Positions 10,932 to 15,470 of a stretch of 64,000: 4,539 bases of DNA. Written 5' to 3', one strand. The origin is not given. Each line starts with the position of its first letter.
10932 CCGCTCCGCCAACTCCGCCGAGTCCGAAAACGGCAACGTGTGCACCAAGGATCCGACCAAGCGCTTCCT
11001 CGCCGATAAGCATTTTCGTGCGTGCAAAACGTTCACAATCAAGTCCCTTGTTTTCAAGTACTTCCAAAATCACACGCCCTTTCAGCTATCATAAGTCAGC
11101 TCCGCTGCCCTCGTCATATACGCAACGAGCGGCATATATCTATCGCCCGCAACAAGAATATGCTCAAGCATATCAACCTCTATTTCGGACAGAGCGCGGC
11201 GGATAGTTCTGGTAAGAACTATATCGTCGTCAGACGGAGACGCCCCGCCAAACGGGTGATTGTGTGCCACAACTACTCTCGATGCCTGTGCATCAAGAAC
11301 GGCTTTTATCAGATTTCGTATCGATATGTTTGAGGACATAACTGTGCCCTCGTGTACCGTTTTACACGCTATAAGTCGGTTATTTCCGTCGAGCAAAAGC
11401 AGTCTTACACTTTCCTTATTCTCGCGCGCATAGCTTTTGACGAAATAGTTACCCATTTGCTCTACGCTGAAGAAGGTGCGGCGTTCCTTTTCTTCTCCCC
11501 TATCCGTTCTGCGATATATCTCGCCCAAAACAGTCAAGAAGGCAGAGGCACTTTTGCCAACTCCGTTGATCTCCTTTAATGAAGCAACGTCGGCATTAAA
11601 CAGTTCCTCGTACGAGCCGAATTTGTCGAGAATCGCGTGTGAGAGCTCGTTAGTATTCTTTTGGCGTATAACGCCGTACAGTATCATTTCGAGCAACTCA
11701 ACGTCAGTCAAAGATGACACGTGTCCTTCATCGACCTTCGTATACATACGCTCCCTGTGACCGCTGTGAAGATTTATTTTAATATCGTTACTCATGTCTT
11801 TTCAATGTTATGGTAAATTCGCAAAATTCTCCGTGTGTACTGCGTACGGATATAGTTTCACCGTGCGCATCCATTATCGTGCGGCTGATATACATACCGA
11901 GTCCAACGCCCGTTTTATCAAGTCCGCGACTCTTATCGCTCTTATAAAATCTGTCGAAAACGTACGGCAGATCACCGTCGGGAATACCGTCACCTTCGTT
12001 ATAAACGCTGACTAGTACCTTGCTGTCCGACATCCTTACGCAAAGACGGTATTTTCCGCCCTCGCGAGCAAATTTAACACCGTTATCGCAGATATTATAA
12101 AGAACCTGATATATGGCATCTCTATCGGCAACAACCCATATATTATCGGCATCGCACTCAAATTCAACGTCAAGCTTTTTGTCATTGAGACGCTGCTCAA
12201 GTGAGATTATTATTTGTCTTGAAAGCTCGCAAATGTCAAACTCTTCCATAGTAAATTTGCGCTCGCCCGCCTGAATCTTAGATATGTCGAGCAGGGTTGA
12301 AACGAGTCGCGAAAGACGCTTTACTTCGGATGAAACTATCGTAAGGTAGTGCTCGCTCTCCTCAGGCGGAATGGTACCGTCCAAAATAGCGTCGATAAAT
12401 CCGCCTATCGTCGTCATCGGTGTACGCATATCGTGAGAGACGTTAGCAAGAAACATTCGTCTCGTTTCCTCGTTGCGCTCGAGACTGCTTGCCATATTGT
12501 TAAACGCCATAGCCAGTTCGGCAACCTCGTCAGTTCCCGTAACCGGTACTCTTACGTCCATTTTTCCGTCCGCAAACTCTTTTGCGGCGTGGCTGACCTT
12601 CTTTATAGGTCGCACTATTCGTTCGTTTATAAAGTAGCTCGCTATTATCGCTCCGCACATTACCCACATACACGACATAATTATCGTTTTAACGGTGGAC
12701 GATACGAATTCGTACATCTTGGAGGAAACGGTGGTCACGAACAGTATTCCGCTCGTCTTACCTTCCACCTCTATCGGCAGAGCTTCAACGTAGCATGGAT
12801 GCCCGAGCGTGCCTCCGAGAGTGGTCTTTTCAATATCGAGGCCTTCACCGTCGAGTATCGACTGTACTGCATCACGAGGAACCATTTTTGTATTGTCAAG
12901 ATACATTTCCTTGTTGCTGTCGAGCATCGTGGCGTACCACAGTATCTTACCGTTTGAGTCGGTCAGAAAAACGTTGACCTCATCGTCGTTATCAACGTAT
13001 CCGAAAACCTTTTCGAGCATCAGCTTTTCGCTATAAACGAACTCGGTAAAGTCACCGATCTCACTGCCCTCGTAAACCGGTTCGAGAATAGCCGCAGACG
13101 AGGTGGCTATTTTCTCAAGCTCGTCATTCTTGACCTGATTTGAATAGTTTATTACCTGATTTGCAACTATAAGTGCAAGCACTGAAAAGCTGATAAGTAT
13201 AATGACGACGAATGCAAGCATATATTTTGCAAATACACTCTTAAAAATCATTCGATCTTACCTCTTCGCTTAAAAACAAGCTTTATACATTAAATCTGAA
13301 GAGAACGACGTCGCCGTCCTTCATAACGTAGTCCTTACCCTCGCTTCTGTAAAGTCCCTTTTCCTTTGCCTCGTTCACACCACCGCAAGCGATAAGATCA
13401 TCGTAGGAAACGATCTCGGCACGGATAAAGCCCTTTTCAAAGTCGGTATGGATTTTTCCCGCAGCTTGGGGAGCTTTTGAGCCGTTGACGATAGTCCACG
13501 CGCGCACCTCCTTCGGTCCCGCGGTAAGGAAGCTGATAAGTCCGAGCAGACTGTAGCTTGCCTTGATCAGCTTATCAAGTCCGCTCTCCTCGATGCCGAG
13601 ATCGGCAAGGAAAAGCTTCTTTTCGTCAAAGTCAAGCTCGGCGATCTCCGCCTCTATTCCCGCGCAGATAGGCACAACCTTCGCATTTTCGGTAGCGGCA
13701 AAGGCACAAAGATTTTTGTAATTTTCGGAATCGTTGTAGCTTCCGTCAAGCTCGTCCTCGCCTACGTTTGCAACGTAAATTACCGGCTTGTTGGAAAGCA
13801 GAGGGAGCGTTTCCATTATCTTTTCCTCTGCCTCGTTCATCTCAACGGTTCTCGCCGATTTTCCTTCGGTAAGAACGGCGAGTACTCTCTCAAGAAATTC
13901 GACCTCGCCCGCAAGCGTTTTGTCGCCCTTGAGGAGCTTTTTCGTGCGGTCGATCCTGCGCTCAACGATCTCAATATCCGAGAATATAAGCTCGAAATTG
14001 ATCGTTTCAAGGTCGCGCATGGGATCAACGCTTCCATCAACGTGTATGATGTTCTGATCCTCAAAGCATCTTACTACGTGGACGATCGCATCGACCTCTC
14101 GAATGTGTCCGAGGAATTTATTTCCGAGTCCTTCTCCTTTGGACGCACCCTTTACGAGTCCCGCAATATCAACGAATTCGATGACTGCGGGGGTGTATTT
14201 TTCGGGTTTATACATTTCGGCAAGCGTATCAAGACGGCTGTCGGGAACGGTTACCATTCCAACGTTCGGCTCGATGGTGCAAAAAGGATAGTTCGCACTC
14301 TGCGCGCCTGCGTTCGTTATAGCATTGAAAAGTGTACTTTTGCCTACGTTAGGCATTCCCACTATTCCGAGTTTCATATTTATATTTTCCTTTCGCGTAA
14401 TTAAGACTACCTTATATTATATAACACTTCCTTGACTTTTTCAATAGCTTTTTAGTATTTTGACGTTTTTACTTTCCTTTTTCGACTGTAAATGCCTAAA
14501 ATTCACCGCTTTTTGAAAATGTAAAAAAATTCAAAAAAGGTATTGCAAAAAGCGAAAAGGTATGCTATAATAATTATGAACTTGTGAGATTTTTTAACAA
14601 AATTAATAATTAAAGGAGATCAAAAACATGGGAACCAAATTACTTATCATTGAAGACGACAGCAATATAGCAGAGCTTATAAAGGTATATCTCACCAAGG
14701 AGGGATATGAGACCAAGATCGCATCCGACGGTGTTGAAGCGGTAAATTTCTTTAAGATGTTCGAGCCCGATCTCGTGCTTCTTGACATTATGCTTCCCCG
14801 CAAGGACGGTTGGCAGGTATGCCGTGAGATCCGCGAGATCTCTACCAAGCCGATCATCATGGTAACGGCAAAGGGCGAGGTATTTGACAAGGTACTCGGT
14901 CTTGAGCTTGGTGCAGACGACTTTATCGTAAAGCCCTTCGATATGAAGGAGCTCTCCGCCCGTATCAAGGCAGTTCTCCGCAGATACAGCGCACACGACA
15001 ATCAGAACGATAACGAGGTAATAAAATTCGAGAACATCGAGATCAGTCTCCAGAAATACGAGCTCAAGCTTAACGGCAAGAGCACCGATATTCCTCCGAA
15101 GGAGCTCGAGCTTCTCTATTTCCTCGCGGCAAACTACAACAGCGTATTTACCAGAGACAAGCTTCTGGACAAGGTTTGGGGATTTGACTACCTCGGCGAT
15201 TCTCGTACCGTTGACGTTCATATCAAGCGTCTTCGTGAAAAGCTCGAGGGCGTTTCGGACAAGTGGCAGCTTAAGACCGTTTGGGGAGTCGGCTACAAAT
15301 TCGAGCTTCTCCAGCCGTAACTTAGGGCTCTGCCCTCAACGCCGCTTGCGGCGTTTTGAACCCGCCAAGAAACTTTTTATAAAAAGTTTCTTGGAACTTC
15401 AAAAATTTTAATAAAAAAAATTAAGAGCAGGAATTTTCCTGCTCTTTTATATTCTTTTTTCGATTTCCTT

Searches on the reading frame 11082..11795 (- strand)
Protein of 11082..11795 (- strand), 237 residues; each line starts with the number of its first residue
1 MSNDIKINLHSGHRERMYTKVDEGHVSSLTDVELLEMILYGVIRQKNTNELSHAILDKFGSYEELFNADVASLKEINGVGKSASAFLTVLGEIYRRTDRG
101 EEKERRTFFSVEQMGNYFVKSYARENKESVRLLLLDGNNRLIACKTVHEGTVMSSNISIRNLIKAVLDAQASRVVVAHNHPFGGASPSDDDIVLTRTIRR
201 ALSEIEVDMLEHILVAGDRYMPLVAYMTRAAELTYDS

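Call 85: search_protein_families(library=pfam, proteins=[window:11082-11795:-], max_evalue=0.0001)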
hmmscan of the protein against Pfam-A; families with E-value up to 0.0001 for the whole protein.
window:11082-11795:- (237 aa): 2 families
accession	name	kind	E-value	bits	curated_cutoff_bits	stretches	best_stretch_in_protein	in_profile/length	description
PF04002.20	RadC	-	8.5e-30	103.6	22.1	1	110-221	3-114/121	RadC-like JAB domain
PF20582.4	UPF0758_N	-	1.7e-07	31.7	27.1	1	25-82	18-74/77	UPF0758 N-terminal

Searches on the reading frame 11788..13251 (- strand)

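Call 85: search_protein_families(library=pfam, proteins=[window:11788-13251:-], max_evalue=0.0001)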
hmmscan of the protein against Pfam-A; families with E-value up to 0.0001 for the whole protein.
window:11788-13251:- (487 aa): 3 families
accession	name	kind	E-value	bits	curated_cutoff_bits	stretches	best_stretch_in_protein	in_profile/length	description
PF02518.31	HATPase_c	-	8e-22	78.2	26.4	1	376-485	2-109/111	Histidine kinase-, DNA gyrase B-, and HSP90-like ATPase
PF00512.31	HisKA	-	7.3e-18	64.8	26.9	1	264-329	2-66/66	His Kinase A (phospho-acceptor) domain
PF00672.30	HAMP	-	3.3e-15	56.6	25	1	211-258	5-52/53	HAMP domain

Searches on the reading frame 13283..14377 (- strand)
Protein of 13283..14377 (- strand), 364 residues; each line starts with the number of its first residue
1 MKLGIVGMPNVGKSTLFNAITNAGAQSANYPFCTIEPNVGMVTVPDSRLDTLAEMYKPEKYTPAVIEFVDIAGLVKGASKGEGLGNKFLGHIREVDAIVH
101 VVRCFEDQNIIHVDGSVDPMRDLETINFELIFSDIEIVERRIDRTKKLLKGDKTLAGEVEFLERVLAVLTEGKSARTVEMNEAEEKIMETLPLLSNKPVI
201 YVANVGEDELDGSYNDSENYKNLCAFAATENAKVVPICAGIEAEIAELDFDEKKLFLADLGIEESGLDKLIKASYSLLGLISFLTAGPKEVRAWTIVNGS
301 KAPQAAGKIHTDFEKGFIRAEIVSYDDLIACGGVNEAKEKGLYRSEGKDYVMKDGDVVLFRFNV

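Call 10: search_protein_families(library=pfam, proteins=[window:13283-14377:-], max_evalue=0.1)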
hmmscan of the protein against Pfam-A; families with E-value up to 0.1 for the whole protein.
window:13283-14377:- (364 aa): 5 families
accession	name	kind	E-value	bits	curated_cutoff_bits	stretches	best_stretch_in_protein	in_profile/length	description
PF06071.19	YchF-GTPase_C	-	1.5e-39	134.4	27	1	280-363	1-84/84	Protein of unknown function (DUF933)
PF01926.29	MMR_HSR1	-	1.2e-23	83.8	21.9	1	3-112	2-91/113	50S ribosome-binding GTPase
PF02421.24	FeoB_N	-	4.3e-09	36.5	27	1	3-47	3-47/156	Ferrous iron transport protein B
PF00350.29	Dynamin_N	-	0.04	14.4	27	0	4-23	2-21/168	Dynamin family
PF02824.27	TGS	-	0.072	13.6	22.2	0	299-358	16-56/60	TGS domain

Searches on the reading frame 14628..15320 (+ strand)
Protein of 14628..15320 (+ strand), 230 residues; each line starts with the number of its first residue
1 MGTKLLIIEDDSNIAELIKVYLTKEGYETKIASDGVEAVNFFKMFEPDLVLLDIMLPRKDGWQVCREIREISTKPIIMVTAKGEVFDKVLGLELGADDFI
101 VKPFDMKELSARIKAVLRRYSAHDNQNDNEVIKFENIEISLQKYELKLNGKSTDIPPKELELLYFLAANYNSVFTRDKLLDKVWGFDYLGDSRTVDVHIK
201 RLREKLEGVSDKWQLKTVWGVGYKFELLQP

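Call 10: search_protein_families(library=pfam, proteins=[window:14628-15320:+], max_evalue=0.1)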
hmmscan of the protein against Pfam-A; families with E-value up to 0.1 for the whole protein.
window:14628-15320:+ (230 aa): 4 families
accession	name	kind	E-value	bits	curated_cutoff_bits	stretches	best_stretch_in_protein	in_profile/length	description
PF00072.30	Response_reg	-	1.6e-29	102.7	30.2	1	6-114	2-111/111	Response regulator receiver domain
PF00486.34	Trans_reg_C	-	2.2e-25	88.9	26.2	1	151-225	2-77/77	Transcriptional regulatory protein, C terminal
PF23198.2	PDE8A_N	-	0.0058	17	29.6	1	6-76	14-85/147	PDE8A-like, N-terminal domain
PF21695.3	GlnR_1st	-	0.0078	16.6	27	1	37-114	32-108/111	Transcription regulator GlnR, N-terminal domain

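Call 14: find_encoding_contigs(protein=window:14628-15320:+, flank=6000, max_places=10)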
Protein window:14628-15320:+ (230 aa): 16 contigs read that carry it; 10 places shown.
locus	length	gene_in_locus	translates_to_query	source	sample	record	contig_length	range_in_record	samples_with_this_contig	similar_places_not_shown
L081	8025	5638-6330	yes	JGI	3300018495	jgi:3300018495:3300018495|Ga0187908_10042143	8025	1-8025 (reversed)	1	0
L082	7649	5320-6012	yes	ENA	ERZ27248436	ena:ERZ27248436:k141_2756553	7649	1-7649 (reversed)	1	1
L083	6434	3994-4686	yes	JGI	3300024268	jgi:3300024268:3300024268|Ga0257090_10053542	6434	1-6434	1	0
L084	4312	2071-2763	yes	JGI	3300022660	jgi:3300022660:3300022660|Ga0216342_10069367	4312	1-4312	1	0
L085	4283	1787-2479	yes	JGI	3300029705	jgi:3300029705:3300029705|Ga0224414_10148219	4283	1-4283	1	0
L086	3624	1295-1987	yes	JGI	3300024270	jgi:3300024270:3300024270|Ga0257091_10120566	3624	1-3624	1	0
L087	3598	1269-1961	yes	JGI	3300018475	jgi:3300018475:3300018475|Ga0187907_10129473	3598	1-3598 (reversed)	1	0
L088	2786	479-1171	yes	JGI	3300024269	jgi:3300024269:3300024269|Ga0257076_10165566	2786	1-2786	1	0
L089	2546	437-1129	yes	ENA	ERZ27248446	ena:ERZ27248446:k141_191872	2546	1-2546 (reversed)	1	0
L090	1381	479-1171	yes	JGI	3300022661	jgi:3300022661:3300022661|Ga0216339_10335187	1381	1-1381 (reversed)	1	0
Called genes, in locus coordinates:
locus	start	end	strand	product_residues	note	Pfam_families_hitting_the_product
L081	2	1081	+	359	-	?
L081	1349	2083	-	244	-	PF00899:ThiF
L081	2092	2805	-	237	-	PF20582:UPF0758_N (weak), PF04002:RadC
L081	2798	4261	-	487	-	PF00672:HAMP, PF00512:HisKA, PF02518:HATPase_c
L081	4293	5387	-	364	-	PF01926:MMR_HSR1, PF02421:FeoB_N, PF06071:YchF-GTPase_C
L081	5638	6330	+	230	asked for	PF00072:Response_reg, PF00486:Trans_reg_C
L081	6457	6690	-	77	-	PF12844:HTH_19, PF01381:HTH_3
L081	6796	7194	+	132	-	-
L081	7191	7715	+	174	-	PF16729:DUF5067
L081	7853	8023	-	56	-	?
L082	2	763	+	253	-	?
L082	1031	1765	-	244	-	PF00899:ThiF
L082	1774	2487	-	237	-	PF20582:UPF0758_N (weak), PF04002:RadC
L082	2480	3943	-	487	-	PF00672:HAMP, PF00512:HisKA, PF02518:HATPase_c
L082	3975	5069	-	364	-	PF01926:MMR_HSR1, PF02421:FeoB_N, PF06071:YchF-GTPase_C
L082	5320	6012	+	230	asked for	PF00072:Response_reg, PF00486:Trans_reg_C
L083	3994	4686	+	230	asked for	PF00072:Response_reg, PF00486:Trans_reg_C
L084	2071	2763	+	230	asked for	PF00072:Response_reg, PF00486:Trans_reg_C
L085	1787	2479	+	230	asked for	PF00072:Response_reg, PF00486:Trans_reg_C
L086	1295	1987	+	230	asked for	PF00072:Response_reg, PF00486:Trans_reg_C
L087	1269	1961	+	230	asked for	PF00072:Response_reg, PF00486:Trans_reg_C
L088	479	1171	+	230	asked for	PF00072:Response_reg, PF00486:Trans_reg_C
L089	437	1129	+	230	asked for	PF00072:Response_reg, PF00486:Trans_reg_C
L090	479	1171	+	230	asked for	PF00072:Response_reg, PF00486:Trans_reg_C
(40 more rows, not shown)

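Call 39: find_related_loci(query=window:14628-15320:+, collection=metagenome_contigs, flank=3500)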
Query window:14628-15320:+ (230 aa) in metagenome_contigs; peptide patterns used: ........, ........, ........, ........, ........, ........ (x = any residue, [..] = any of these).
584 stretches matched a pattern; 488 encode a relative of the query (tblastn E <= 1e-3); the best 80 are kept; 80 distinct loci.
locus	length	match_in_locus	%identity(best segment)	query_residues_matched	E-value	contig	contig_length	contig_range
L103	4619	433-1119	83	1-229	4e-133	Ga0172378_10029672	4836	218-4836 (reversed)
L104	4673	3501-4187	83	1-229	5e-132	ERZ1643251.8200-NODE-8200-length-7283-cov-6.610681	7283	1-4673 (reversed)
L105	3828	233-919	83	1-229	1e-134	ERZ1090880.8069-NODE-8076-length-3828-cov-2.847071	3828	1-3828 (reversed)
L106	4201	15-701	83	1-229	5e-133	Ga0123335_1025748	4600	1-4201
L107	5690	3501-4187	84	1-229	3e-131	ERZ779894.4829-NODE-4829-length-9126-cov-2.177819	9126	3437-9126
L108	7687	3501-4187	83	1-229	5e-131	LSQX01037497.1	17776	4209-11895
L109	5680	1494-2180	83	1-229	8e-131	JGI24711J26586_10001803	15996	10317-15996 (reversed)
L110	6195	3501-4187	83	1-229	8e-131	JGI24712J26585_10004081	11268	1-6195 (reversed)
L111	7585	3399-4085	83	1-229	6e-131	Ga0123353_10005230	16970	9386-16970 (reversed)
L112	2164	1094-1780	83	1-229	1e-138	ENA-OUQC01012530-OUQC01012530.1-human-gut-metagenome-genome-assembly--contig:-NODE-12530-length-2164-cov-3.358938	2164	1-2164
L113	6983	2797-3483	82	1-229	2e-130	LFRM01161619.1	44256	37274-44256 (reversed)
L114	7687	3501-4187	81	1-229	2e-130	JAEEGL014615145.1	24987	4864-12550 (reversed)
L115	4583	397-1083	82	1-229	7e-131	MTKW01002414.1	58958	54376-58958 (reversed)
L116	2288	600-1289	83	1-229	5e-138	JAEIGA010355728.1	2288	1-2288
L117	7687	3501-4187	83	1-229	5e-130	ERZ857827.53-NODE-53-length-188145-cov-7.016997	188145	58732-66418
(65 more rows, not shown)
